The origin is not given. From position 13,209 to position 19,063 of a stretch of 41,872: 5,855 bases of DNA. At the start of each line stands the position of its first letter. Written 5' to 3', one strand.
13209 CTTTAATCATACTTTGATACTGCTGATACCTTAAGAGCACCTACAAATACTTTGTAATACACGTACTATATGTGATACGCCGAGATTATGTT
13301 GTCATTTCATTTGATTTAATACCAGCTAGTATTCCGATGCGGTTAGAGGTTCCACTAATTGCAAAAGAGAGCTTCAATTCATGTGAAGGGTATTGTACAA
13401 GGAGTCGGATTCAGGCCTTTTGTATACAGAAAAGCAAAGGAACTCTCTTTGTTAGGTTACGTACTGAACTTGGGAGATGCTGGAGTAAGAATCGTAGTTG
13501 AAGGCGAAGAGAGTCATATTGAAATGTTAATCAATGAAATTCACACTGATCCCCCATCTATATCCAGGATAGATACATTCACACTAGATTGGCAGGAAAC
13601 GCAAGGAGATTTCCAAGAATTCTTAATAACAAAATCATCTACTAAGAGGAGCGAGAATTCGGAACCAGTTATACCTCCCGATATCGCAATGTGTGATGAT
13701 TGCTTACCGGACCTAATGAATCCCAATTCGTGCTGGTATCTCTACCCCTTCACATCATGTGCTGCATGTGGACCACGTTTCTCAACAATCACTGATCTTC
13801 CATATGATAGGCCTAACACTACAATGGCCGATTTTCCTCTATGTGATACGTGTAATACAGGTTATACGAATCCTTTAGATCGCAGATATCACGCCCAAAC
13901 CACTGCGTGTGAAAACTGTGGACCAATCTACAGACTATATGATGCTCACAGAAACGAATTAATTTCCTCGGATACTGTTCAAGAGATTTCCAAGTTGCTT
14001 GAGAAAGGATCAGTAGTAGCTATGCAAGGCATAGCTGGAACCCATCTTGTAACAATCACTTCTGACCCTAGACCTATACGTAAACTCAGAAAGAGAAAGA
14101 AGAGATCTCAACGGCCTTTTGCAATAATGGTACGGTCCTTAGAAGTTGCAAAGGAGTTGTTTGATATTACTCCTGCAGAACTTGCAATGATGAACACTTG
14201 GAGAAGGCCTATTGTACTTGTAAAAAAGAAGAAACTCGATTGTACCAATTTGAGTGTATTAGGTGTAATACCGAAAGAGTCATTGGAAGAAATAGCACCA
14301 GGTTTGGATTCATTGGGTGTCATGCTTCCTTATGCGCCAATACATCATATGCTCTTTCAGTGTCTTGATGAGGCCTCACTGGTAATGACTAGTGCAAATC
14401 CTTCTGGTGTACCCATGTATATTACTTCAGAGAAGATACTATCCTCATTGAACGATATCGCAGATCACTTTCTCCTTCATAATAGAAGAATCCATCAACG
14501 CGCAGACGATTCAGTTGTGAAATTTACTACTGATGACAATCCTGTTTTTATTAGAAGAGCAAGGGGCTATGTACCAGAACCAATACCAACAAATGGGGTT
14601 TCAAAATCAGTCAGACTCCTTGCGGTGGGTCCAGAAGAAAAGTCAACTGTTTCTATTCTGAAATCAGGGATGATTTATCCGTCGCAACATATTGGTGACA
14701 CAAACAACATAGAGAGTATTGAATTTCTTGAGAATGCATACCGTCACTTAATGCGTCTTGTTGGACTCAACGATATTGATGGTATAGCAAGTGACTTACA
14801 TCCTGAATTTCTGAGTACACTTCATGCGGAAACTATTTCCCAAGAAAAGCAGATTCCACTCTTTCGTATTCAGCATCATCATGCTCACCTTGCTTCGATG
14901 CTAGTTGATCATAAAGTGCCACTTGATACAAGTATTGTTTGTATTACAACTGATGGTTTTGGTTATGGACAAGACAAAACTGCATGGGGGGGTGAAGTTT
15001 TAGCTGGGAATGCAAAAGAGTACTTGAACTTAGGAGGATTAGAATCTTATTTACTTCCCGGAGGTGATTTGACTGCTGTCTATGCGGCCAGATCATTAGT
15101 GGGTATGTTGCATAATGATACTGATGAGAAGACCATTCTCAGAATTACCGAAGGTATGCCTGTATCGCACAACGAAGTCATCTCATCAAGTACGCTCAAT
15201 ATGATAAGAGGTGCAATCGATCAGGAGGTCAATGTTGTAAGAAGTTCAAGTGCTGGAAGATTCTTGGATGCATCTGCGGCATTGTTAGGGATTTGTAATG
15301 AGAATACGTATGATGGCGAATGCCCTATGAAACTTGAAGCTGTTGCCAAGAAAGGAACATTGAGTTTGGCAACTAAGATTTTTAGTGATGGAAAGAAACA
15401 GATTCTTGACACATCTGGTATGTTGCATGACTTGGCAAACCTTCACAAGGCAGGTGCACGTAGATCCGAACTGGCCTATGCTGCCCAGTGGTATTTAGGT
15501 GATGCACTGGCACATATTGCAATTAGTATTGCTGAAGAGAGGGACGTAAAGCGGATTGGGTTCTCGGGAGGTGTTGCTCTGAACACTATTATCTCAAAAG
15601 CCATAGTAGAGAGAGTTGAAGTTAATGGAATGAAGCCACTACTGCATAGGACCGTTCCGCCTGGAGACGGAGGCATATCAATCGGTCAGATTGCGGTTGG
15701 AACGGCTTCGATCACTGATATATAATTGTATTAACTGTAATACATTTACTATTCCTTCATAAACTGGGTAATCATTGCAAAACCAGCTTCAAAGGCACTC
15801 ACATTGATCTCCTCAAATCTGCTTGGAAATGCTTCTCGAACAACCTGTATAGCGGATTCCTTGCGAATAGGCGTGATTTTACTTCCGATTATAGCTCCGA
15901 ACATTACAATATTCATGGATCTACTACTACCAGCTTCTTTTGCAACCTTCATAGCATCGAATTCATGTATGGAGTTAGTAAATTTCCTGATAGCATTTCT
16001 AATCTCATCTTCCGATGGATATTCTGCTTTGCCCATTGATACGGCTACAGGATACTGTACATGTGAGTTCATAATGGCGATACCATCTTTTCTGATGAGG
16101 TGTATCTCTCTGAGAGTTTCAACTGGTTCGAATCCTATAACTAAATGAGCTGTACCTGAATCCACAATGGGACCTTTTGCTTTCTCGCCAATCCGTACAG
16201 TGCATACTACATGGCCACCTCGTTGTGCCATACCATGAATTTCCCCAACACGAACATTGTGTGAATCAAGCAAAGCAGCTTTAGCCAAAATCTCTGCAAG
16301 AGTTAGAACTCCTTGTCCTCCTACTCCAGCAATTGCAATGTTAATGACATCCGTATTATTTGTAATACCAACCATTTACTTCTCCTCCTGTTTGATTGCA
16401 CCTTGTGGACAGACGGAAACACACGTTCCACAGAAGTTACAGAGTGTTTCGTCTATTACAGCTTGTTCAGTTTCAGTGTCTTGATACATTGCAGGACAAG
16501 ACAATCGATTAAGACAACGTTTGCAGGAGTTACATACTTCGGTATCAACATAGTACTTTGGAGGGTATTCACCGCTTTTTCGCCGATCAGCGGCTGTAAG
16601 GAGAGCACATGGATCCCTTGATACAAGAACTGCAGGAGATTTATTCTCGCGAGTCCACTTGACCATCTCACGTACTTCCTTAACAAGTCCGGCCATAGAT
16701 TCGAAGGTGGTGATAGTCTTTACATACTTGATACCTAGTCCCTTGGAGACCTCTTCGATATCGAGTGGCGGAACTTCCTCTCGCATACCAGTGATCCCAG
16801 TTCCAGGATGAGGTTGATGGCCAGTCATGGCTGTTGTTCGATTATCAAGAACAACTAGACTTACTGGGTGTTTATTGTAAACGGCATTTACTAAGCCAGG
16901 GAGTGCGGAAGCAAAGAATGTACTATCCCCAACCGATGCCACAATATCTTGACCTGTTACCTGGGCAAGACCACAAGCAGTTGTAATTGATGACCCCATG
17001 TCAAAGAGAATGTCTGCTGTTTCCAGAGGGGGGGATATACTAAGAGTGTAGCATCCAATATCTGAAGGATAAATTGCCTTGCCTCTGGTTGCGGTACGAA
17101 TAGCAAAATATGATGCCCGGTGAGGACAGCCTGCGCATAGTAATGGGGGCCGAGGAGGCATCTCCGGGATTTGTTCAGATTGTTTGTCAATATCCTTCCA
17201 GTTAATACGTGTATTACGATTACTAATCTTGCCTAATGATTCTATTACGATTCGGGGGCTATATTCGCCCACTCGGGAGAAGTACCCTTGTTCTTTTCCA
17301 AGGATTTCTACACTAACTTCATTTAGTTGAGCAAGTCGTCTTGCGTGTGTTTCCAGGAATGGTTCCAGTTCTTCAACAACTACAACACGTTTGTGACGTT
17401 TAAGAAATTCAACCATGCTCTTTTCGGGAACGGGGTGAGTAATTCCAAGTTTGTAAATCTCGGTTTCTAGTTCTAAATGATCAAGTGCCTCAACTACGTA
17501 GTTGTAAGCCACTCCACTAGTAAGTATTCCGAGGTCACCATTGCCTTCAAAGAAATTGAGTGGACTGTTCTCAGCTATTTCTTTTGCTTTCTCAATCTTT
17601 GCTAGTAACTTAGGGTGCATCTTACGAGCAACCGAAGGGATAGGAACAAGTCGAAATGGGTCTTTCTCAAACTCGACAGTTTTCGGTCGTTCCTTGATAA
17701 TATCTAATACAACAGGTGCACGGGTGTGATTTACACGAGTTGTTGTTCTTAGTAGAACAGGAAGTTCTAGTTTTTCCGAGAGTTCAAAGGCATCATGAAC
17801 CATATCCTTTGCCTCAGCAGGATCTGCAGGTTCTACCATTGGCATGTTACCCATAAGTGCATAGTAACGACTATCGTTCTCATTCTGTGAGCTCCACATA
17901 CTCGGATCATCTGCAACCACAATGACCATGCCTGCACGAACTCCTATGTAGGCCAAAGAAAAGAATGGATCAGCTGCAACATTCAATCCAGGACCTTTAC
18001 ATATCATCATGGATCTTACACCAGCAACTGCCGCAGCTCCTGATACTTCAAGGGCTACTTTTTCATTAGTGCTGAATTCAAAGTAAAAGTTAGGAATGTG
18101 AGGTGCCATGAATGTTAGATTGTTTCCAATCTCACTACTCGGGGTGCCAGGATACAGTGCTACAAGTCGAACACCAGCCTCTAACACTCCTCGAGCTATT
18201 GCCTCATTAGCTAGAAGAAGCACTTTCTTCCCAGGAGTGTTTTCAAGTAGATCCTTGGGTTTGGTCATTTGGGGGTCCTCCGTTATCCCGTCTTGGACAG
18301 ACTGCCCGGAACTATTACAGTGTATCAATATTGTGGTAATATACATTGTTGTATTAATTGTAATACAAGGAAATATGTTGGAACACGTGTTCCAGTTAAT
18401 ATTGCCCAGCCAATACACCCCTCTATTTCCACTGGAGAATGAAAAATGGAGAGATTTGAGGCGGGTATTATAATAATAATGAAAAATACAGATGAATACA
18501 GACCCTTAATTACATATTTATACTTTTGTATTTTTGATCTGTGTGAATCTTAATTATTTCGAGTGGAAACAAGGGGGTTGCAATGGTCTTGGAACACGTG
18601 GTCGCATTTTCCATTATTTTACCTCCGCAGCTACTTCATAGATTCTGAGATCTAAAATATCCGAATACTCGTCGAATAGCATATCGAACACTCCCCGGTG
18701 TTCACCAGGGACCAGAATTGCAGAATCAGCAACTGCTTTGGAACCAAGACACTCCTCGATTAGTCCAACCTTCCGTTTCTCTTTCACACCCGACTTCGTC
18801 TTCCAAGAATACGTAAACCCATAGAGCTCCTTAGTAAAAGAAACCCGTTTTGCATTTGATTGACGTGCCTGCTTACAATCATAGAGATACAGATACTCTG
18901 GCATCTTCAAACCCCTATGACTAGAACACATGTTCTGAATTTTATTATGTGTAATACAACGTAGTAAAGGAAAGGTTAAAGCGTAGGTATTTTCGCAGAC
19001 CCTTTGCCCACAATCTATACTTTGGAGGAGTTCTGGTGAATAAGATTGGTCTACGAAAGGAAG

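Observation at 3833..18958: An 18-bp quasi-palindromic element (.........-AT-TAATACA) saturates a 15-kb domain and is nearly absent elsewhere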

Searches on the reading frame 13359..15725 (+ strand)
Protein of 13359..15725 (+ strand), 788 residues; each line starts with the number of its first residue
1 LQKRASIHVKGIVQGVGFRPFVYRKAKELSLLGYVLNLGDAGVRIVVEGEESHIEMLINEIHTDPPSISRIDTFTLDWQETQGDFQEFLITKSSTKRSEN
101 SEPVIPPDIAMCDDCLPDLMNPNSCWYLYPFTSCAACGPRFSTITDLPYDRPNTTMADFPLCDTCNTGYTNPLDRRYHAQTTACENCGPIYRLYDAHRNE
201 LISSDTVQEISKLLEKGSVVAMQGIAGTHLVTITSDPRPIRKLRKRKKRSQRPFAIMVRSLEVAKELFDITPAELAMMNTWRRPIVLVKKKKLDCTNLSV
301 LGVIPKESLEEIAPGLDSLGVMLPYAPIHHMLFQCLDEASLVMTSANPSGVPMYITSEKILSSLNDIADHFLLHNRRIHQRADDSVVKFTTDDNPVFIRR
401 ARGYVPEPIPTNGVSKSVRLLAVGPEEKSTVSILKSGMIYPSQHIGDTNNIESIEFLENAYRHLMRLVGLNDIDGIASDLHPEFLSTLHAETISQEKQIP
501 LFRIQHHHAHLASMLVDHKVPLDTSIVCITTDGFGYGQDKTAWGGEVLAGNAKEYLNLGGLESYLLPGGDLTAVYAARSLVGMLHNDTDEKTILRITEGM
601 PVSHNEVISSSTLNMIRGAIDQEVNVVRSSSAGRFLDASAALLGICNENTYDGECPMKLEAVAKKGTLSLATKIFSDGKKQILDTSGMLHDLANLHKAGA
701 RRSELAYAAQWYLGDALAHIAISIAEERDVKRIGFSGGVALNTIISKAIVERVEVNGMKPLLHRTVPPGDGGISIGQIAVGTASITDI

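Call 9: search_protein_families(library=pfam, proteins=[window:13359-15725:+])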
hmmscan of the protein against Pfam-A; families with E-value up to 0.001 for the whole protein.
window:13359-15725:+ (788 aa): 6 families
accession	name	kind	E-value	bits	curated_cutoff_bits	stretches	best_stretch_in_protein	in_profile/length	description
PF22521.2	HypF_C_2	-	3.1e-60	204.4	27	1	529-777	2-241/241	Carbamoyltransferase, Kae1-like Domain, second subdomain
PF01300.24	Sua5_yciO_yrdC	-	1.2e-36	126.3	25.1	1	213-400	2-177/178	Telomere recombination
PF17788.7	HypF_C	-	2.2e-25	89.7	23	1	418-517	4-99/99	HypF Kae1-like domain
PF00708.24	Acylphosphatase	-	7.1e-24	84.4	22.5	1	6-90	2-85/85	Acylphosphatase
PF07503.17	zf-HYPF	-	1.5e-21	76.3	23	2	161-193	1-33/34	HypF finger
PF00814.31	TsaD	-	6.3e-05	23.2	24.8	0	631-752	136-240/264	tRNA N6-adenosine threonylcarbamoyltransferase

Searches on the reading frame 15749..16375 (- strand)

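Call 9: search_protein_families(library=pfam, proteins=[window:15749-16375:-])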
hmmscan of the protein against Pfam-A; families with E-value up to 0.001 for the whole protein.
window:15749-16375:- (208 aa): 1 family
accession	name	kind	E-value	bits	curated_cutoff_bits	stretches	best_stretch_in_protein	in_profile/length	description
PF01558.24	POR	-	1.1e-37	130.3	27.4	1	19-199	1-172/173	Pyruvate ferredoxin/flavodoxin oxidoreductase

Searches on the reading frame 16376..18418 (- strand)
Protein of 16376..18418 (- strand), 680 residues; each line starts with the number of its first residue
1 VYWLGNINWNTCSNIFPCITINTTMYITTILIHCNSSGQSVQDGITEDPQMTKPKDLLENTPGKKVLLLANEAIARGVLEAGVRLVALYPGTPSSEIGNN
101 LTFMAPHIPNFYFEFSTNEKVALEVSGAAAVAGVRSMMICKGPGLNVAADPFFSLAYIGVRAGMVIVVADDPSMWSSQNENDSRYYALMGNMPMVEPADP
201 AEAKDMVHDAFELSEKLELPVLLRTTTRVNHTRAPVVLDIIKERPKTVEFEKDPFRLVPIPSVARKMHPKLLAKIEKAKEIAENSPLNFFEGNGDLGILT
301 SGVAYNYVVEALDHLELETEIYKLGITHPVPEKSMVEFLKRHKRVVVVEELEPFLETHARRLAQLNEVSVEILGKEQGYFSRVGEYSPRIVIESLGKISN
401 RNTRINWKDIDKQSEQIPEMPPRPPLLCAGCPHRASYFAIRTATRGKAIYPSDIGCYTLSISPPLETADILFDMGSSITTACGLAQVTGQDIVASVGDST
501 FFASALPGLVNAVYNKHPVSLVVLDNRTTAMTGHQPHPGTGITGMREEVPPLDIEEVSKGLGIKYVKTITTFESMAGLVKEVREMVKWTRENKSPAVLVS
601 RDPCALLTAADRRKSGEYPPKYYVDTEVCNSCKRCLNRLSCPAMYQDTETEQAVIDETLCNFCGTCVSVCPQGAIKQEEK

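Call 9: search_protein_families(library=pfam, proteins=[window:16376-18418:-])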
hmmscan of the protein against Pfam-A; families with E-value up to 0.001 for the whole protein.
window:16376-18418:- (680 aa): 9 families
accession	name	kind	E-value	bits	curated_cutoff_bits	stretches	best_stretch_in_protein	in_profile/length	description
PF02775.26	TPP_enzyme_C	-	3.9e-20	72.6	21.9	1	453-598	1-149/151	Thiamine pyrophosphate enzyme, C-terminal TPP binding domain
PF01855.24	POR_N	-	1.4e-13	51.6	27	1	77-242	2-171/231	Pyruvate flavodoxin/ferredoxin oxidoreductase, thiamine diP-bdg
PF00037.32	Fer4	-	8.8e-10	38.4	21.1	1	654-676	2-24/24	4Fe-4S binding domain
PF13237.11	Fer4_10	-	9.9e-08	32.2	25.5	1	622-671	2-53/53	4Fe-4S dicluster domain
PF13187.11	Fer4_9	-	4.7e-05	23.8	27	1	629-675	2-52/52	4Fe-4S dicluster domain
PF12797.12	Fer4_2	-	6.7e-05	23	24.5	0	621-643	2-22/22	4Fe-4S binding domain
PF12838.12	Fer4_7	-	0.00034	21.4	27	1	629-674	2-52/52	4Fe-4S dicluster domain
PF12837.12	Fer4_6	-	0.00043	20.5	25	1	653-675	2-24/24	4Fe-4S binding domain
PF02780.25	Transketolase_C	-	0.00074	19.9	25.9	0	294-354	10-73/124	Transketolase, C-terminal domain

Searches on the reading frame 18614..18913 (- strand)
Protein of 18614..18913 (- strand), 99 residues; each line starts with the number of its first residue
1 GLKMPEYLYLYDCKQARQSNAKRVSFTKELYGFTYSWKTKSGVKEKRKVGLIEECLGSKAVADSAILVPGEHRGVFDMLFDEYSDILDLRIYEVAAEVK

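Call 100: search_protein_families(library=pfam, max_evalue=1, proteins=[window:18614-18913:-])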
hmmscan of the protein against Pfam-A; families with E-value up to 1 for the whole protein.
window:18614-18913:- (99 aa): 1 family
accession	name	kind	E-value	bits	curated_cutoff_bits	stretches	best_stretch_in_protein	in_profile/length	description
PF13884.11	Peptidase_S74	-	0.14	12.9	22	1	26-52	19-45/58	Chaperone of endosialidase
